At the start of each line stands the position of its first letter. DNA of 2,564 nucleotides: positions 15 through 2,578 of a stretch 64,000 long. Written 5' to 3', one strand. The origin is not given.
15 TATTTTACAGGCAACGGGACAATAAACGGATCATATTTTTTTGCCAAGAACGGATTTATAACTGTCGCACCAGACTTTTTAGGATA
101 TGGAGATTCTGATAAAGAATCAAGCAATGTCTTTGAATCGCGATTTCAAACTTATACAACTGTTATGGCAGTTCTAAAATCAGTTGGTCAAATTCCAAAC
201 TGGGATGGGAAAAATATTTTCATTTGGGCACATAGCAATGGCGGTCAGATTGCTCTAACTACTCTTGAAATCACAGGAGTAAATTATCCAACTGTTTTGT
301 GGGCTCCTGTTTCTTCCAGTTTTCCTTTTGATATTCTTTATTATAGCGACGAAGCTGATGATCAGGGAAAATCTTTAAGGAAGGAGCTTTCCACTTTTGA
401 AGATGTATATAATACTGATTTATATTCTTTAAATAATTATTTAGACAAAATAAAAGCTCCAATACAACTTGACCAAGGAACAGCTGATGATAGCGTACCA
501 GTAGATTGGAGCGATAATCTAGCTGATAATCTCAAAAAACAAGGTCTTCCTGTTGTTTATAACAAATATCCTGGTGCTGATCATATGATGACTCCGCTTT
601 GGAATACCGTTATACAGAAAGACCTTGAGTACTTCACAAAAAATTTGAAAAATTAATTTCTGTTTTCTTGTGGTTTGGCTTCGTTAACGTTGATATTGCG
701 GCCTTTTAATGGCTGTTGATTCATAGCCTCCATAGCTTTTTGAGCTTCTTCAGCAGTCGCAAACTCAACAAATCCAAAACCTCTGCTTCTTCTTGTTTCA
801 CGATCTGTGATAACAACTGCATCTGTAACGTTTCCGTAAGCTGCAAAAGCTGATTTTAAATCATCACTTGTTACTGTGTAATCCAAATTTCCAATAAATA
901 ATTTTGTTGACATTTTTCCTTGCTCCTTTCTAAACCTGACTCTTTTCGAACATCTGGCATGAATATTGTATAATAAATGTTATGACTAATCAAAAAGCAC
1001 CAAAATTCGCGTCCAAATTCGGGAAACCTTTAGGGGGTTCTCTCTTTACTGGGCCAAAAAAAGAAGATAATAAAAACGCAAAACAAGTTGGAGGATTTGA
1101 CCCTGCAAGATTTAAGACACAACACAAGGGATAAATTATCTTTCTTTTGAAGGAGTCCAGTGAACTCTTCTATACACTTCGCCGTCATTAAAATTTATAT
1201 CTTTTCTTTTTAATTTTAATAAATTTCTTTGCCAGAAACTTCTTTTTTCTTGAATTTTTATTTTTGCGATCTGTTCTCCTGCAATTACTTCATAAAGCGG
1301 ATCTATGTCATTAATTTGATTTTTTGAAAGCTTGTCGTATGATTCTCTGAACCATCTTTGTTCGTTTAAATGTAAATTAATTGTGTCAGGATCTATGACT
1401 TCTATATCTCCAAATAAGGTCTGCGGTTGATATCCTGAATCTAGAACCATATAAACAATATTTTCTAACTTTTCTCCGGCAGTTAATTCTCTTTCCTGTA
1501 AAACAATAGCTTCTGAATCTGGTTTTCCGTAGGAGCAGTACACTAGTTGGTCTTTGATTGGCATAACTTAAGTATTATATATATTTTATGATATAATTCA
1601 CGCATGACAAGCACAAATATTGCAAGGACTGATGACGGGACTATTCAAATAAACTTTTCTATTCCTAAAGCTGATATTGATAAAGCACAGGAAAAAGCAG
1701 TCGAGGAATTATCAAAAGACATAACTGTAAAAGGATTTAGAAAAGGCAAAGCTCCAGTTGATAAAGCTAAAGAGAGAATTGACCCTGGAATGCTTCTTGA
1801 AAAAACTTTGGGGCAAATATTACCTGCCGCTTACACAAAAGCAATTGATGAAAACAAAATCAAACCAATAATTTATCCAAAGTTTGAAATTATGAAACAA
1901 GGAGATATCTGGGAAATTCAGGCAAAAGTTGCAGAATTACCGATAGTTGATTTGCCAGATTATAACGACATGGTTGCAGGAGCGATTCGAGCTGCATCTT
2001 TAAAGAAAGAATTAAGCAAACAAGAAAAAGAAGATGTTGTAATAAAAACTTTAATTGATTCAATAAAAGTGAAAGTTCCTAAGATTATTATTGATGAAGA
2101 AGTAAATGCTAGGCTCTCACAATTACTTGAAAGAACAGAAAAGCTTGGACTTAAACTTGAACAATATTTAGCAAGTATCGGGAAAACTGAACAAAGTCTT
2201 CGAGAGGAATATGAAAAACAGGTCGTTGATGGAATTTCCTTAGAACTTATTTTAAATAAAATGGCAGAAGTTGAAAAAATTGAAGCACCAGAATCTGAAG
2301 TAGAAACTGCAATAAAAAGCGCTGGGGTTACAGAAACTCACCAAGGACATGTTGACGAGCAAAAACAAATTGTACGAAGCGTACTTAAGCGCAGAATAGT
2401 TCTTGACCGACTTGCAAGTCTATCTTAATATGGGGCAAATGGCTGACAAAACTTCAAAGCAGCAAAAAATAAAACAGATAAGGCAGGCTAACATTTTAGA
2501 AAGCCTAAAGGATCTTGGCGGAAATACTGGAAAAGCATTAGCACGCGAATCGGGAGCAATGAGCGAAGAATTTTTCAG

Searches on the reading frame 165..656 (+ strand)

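Call 44: search_protein_families(library=pfam, proteins=[window:165-656:+], max_evalue=0.001)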
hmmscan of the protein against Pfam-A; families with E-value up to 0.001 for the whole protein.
window:165-656:+ (163 aa): 4 families
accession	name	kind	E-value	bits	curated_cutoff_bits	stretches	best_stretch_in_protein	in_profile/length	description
PF00326.27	Peptidase_S9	-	4.4e-09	36.6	22.6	1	3-161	51-210/213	Prolyl oligopeptidase family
PF01738.24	DLH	-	2.7e-05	24.3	21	1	91-140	137-186/217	Dienelactone hydrolase family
PF12146.15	Hydrolase_4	-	0.00012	21.9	27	0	12-34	72-94/239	Serine aminopeptidase, S33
PF20434.5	BD-FAE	-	0.00093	19.2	26.8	0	80-123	172-215/215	BD-FAE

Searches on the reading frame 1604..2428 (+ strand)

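Call 44: search_protein_families(library=pfam, proteins=[window:1604-2428:+], max_evalue=0.001)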
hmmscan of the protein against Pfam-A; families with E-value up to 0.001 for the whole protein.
window:1604-2428:+ (274 aa): 2 families
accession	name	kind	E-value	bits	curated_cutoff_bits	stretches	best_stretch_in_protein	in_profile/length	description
PF05697.18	Trigger_N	-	4.6e-24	85.8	22.2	1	6-125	5-125/144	Bacterial trigger factor protein (TF)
PF05698.19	Trigger_C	-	6.3e-19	69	22.7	1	133-257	16-138/162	Bacterial trigger factor protein (TF) C-terminus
